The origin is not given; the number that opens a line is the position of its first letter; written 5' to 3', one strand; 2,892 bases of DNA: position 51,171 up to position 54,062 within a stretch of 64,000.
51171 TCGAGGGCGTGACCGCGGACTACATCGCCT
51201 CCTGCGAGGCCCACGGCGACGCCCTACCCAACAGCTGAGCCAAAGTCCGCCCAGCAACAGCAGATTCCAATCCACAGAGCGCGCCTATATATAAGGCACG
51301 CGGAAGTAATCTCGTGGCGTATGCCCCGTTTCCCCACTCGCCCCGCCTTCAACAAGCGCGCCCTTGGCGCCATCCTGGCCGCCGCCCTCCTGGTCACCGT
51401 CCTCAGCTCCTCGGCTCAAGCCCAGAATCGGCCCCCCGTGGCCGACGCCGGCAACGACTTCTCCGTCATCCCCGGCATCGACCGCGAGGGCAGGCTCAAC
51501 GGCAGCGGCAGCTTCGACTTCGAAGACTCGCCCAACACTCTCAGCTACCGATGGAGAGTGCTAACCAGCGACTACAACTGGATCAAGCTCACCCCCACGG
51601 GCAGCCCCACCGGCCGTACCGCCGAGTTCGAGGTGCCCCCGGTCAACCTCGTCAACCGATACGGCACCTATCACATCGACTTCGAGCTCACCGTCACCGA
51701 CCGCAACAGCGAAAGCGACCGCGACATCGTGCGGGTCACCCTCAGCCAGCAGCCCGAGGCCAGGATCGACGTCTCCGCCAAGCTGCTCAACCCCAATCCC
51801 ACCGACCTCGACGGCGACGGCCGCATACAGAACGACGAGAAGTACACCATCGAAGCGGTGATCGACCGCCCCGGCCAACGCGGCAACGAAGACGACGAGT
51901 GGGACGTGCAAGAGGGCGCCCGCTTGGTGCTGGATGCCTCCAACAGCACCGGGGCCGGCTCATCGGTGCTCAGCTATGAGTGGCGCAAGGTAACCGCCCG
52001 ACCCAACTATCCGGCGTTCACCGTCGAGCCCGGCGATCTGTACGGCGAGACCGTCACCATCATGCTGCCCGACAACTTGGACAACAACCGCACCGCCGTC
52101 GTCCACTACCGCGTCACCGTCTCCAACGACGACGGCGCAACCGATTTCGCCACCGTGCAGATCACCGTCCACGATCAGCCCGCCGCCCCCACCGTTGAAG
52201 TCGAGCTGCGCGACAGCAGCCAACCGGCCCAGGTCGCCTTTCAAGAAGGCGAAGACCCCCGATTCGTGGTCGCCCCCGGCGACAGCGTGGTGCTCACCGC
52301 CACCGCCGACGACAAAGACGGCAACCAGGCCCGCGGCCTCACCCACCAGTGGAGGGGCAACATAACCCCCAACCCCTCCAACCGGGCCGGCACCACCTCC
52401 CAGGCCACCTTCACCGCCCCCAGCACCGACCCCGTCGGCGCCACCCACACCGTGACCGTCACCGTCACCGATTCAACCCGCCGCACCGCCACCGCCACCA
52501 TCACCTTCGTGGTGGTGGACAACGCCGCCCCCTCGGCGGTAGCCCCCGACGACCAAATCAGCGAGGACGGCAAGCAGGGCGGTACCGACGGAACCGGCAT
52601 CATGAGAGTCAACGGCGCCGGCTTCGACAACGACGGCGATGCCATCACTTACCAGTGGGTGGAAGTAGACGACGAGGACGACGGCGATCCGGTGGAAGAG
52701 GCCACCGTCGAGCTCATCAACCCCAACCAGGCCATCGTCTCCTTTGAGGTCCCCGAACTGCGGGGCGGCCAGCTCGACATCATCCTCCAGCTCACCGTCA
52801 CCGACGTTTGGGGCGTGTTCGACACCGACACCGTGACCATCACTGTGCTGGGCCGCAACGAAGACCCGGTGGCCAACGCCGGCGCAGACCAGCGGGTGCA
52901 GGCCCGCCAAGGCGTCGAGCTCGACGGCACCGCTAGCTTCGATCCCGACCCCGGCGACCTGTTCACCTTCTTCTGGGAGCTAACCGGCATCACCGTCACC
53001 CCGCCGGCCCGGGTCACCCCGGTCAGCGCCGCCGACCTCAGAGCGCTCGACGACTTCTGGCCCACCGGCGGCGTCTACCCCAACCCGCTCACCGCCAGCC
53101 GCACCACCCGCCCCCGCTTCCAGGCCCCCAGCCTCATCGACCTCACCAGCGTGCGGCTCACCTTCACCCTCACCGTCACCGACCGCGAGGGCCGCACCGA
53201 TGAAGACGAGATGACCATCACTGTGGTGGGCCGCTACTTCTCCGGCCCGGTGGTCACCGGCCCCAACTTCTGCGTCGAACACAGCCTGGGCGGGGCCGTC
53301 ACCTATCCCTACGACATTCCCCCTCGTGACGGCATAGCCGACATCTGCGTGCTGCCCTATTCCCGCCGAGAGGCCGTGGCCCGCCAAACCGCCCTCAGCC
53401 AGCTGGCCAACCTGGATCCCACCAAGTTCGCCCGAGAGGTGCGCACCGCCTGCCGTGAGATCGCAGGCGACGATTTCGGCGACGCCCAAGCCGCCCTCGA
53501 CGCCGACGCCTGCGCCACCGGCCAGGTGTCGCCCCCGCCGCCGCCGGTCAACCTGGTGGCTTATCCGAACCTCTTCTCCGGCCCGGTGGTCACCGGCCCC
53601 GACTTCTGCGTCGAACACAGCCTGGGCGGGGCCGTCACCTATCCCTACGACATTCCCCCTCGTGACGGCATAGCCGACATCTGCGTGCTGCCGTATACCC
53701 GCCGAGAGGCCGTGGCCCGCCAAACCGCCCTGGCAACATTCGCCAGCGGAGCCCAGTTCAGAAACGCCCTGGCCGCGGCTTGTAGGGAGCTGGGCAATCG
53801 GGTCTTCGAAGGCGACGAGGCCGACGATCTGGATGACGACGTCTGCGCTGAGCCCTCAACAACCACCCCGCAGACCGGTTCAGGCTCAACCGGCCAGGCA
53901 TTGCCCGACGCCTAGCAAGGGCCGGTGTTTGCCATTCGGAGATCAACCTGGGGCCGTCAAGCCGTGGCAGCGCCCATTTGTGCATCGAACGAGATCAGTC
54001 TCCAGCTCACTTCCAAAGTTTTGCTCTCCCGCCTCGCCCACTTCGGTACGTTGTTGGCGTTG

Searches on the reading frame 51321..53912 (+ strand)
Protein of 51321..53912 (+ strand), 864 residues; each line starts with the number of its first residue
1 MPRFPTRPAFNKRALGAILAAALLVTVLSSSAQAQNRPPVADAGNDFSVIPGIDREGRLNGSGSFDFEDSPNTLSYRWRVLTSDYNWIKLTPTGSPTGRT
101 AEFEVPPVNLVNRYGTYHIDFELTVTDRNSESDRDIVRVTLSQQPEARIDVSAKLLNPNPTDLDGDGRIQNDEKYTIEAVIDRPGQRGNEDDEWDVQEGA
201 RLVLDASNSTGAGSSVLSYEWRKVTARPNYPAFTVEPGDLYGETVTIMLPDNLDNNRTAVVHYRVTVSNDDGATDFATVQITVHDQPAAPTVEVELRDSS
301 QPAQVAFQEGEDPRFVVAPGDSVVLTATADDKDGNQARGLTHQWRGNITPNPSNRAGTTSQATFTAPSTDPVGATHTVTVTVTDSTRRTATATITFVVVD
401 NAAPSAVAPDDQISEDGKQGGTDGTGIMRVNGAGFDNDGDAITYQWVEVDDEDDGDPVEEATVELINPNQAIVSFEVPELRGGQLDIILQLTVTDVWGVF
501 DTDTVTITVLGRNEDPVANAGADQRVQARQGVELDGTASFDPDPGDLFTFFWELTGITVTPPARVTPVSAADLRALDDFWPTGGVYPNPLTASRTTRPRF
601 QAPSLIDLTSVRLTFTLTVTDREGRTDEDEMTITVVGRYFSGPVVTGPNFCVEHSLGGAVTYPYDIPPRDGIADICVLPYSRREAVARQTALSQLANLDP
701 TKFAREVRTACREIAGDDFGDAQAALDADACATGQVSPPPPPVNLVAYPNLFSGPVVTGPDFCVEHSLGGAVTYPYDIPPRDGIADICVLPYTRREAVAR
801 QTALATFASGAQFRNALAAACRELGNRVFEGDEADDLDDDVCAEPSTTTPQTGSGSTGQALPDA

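Call 21: search_protein_families(library=pfam, proteins=[window:51321-53912:+], max_evalue=0.01)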
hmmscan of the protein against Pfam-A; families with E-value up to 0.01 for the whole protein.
window:51321-53912:+ (864 aa): 5 families
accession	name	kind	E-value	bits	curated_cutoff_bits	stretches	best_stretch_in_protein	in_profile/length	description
PF22352.2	K319L-like_PKD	-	1.3e-31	108.9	27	4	316-398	7-84/84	K319L-like, PKD domain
PF02010.21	REJ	-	4e-15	55.8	25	2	442-636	14-199/452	REJ domain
PF21027.3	Sde0182_C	-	1e-10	42.5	27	1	435-492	10-66/83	Cellulose-binding protein Sde0182, C-terminal domain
PF17963.7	Big_9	-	4.7e-08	34.2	23.6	1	315-396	11-88/89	Bacterial Ig domain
PF18911.6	PKD_4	-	0.001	19.5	27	1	513-554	1-41/85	PKD domain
